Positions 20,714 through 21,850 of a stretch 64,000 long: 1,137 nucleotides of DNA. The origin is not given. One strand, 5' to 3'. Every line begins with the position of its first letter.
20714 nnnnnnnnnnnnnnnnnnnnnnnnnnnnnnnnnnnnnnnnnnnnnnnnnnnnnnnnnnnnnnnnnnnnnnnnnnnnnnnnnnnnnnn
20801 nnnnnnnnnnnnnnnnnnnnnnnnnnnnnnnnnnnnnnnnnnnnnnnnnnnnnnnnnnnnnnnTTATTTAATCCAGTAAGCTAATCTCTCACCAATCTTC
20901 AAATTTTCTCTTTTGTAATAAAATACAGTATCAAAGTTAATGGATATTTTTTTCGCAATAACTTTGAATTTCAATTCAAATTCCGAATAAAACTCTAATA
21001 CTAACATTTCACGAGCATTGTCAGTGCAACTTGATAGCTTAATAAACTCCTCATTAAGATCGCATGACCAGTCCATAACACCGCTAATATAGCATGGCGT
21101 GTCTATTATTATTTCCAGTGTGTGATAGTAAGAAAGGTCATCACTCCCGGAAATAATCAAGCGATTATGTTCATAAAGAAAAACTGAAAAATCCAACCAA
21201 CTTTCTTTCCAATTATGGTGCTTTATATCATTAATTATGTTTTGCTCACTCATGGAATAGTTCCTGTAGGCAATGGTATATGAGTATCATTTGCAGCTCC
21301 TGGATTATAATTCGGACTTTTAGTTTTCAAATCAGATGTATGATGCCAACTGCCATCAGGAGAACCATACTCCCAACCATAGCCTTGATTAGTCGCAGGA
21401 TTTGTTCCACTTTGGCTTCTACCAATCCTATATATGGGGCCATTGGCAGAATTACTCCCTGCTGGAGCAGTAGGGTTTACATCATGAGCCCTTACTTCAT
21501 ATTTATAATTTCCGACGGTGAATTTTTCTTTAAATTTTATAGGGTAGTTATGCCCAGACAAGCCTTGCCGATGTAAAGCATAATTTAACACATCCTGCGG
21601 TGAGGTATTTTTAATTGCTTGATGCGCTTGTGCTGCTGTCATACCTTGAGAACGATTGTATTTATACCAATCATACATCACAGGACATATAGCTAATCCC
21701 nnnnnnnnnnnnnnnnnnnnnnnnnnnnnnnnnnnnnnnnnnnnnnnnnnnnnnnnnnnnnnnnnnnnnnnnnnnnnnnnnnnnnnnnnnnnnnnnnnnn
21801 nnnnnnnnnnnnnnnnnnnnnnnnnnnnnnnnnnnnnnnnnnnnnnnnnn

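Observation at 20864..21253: Candidate immunity gene translationally coupled to the Rhs toxin (ATGA overlap), no recognisable family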

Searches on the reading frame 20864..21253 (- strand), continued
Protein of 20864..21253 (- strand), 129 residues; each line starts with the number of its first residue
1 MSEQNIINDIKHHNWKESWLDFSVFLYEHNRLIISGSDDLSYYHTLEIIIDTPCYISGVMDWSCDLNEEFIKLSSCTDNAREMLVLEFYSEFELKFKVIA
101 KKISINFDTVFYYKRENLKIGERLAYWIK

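Call 86: list_cluster_members(proteins=[window:20867-21253:-, P0002])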
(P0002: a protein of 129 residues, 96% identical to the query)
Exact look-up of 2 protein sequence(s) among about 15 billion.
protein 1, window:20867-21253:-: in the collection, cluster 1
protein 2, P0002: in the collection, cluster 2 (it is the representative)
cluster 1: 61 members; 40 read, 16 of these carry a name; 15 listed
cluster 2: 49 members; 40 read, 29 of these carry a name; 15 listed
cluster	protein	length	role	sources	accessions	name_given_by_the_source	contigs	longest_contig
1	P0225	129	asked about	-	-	hypothetical protein G5603_24910 [Escherichia coli] | hypothetical protein | Uncharacterized protein n=4 Tax=Escherichia coli TaxID=562 RepID=A0A0A1A267_ECOLX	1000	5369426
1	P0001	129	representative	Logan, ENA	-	-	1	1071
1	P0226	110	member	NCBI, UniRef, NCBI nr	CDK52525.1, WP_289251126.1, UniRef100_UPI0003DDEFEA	hypothetical protein [Escherichia coli IS5] | hypothetical protein n=1 Tax=Escherichia coli TaxID=562 RepID=UPI0003DDEFEA | hypothetical protein [Escherichia coli]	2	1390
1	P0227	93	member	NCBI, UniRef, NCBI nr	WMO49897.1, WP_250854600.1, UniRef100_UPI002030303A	hypothetical protein PCS93_17865 [Escherichia coli] | hypothetical protein n=1 Tax=Escherichia coli TaxID=562 RepID=UPI002030303A | hypothetical protein [Escherichia coli]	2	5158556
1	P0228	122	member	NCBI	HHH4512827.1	TPA: hypothetical protein ACPZ0G_005485, partial [Escherichia coli]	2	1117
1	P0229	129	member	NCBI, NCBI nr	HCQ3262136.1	TPA: hypothetical protein OHR21_004386 [Escherichia coli] | hypothetical protein [Escherichia coli]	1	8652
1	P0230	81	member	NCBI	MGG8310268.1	hypothetical protein ACQQ2M_33905, partial [Escherichia coli]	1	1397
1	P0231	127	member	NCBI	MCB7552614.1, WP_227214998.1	hypothetical protein LIZ10_25245, partial [Escherichia coli]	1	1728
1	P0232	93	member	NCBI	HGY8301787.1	TPA: hypothetical protein ACNTTF_001244, partial [Escherichia coli]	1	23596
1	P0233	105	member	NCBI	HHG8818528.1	TPA: hypothetical protein ACPYVC_004401, partial [Escherichia coli]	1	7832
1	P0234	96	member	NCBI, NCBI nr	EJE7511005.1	hypothetical protein M5O17_004478, partial [Escherichia coli] | hypothetical protein [Escherichia coli]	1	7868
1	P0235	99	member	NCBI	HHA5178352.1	TPA: hypothetical protein ACOM1W_004142, partial [Escherichia coli]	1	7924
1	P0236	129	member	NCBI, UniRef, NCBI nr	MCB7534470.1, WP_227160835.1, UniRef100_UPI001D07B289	hypothetical protein [Escherichia coli] | hypothetical protein n=1 Tax=Escherichia coli TaxID=562 RepID=UPI001D07B289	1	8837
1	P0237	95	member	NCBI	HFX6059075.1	TPA: hypothetical protein ACIE7L_004702, partial [Escherichia coli]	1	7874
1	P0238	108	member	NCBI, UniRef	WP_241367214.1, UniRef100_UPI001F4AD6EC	hypothetical protein, partial [Escherichia coli] | hypothetical protein n=1 Tax=Escherichia coli TaxID=562 RepID=UPI001F4AD6EC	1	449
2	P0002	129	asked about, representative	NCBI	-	-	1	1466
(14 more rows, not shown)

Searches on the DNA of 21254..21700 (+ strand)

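Call 60: search_dna_similar(query=window:21254-21700:+, collection=ecoli_genomes, mode=near, max_rows=5)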
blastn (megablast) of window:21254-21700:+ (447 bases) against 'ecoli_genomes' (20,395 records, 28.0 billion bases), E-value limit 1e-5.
Records with a match: 120; places in all: 120; records where one place covers at least 80% of the query: 120.
Genomes with a match: 120 of 5426; with a place that covers at least 80% of the query: 120. Places per genome that has any: lowest 1, median 1, highest 1. On chromosomes: 120 places; on plasmids: 0.
Best place of each record, by identity: >=99% 120.
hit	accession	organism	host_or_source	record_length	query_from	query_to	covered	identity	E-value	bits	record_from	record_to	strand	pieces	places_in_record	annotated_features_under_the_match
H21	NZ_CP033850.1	Escherichia coli strain FDAARGOS_497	Homo sapiens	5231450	1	447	100%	100.0%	0e+0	826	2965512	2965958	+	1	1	RHS repeat-associated core domain-containing protein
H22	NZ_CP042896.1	Escherichia coli strain CFSAN061771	missing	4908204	1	447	100%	100.0%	0e+0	826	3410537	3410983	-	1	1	RHS repeat-associated core domain-containing protein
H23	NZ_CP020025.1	Escherichia coli strain WB61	Rupornis magnirostris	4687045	1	447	100%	100.0%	0e+0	826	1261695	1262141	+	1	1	RHS repeat-associated core domain-containing protein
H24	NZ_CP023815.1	Escherichia coli strain IMT16316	wild bird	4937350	1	447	100%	100.0%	0e+0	826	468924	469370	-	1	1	RHS repeat-associated core domain-containing protein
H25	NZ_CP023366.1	Escherichia coli strain 1428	canine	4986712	1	447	100%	100.0%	0e+0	826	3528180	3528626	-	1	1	RHS repeat-associated core domain-containing protein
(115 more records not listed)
